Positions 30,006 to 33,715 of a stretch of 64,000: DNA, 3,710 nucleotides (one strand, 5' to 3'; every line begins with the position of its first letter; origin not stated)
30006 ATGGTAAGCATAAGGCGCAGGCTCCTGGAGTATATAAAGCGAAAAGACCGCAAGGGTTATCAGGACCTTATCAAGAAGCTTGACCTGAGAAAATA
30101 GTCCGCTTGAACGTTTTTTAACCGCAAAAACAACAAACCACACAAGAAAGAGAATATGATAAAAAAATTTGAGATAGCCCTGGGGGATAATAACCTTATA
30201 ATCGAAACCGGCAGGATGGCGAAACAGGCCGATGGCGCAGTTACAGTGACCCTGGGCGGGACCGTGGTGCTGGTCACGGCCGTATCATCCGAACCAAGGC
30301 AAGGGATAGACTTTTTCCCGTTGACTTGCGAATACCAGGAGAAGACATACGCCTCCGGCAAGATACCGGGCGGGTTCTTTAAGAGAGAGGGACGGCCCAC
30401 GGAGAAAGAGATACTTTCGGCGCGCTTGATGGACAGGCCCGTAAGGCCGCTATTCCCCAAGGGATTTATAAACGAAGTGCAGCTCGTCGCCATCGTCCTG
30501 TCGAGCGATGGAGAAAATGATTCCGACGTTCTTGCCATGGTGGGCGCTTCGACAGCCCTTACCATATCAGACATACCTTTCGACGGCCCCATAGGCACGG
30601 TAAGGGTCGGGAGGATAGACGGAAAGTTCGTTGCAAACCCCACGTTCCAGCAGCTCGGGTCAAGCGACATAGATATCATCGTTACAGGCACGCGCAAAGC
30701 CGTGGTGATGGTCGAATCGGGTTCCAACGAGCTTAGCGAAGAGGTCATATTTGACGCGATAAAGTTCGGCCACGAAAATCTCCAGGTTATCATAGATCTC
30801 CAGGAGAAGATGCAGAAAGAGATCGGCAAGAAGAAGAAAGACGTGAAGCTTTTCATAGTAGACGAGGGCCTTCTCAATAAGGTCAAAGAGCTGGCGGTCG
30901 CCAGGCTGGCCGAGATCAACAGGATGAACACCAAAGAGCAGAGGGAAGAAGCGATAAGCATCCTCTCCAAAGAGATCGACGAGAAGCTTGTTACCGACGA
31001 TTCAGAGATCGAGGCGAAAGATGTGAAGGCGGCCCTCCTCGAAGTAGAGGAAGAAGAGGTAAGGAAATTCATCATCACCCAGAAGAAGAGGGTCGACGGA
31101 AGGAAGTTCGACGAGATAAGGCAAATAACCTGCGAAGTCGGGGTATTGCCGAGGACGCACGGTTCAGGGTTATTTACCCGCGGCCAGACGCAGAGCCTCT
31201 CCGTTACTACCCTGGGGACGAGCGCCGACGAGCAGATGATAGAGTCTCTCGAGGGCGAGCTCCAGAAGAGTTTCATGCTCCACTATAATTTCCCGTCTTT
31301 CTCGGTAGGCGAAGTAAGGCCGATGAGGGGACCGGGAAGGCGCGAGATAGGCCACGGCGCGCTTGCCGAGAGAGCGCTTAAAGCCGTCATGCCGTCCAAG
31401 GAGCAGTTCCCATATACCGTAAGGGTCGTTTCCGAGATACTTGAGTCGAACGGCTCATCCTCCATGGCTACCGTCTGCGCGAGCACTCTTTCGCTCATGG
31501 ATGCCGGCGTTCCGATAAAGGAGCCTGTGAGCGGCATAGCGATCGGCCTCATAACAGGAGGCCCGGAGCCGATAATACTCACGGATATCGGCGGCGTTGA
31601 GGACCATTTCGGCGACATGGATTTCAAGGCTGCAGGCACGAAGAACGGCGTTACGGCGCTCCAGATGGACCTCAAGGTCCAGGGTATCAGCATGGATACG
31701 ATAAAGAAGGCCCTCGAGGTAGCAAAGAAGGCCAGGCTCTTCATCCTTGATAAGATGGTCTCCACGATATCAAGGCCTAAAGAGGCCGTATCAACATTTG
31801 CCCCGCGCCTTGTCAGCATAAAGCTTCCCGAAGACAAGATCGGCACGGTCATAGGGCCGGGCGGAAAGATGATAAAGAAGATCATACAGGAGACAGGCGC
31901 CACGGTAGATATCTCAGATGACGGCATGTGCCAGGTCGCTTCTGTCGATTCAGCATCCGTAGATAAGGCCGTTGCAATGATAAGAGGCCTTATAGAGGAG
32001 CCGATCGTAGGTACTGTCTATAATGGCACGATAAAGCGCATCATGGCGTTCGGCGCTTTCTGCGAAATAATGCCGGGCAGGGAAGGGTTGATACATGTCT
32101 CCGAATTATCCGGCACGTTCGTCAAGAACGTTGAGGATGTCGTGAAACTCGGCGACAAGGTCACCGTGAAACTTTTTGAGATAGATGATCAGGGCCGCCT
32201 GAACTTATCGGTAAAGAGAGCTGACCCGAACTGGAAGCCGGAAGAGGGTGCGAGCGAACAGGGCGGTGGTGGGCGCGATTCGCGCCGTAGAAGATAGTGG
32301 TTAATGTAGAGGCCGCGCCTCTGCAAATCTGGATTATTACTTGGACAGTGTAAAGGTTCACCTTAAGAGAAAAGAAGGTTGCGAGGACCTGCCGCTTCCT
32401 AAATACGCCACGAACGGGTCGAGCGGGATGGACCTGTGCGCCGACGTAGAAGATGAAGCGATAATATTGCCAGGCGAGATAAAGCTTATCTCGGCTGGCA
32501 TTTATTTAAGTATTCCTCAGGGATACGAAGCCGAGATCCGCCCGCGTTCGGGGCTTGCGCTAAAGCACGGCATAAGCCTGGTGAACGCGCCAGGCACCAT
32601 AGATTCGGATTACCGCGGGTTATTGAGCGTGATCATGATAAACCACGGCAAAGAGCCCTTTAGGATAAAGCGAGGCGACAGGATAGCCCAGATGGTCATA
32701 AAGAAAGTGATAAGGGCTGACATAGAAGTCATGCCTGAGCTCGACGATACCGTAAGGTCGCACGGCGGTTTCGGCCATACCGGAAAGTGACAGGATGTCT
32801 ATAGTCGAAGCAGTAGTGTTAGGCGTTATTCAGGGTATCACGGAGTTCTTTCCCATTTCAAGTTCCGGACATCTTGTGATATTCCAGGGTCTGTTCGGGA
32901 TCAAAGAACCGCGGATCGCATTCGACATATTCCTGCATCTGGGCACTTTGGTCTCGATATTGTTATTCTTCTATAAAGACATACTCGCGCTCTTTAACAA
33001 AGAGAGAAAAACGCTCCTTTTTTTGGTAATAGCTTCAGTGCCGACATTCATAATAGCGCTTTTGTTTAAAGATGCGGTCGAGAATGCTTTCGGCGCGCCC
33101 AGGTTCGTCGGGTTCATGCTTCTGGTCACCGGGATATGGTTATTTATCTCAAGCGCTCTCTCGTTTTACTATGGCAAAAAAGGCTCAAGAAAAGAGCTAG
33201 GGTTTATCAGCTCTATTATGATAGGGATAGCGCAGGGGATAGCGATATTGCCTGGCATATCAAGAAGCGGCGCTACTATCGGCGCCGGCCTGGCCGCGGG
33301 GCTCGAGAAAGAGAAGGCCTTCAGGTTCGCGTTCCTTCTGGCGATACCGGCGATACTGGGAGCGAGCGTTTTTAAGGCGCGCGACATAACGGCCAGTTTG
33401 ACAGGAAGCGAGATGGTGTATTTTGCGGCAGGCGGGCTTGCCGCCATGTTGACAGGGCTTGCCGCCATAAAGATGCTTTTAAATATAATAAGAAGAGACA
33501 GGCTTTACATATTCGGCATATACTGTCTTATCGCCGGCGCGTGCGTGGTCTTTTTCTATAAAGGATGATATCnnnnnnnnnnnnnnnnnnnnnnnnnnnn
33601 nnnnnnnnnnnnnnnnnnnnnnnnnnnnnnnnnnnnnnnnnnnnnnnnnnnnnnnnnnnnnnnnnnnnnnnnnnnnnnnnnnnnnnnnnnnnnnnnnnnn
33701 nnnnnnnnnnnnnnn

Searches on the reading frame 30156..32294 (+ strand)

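Call 68: search_protein_families(library=pfam, proteins=[window:30156-32294:+], max_evalue=0.00001)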
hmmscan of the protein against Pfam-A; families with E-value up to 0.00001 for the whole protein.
window:30156-32294:+ (713 aa): 5 families
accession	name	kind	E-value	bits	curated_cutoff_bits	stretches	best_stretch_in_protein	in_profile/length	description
PF01138.27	RNase_PH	-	1.4e-57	194.2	25.5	2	13-141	4-130/130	3' exoribonuclease family, domain 1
PF03725.20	RNase_PH_C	-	2.4e-27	95.1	20.8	2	144-207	1-66/67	3' exoribonuclease family, domain 2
PF00575.29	S1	-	2.4e-15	57.1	22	1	615-687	1-74/74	S1 RNA binding domain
PF00013.35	KH_1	-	6.1e-13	48.8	21.5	1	554-610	3-65/66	KH domain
PF03726.19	PNPase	-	1.8e-10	41.6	24.6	1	239-317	2-81/81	Polyribonucleotide nucleotidyltransferase, RNA binding domain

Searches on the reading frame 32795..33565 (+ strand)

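Call 68: search_protein_families(library=pfam, proteins=[window:32795-33565:+], max_evalue=0.00001)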
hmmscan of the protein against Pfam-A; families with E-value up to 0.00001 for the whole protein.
window:32795-33565:+ (257 aa): 1 family
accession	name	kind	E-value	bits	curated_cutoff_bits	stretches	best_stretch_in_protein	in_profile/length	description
PF02673.24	BacA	-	1e-70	238.8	33.4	1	6-249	1-256/257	Bacitracin resistance protein BacA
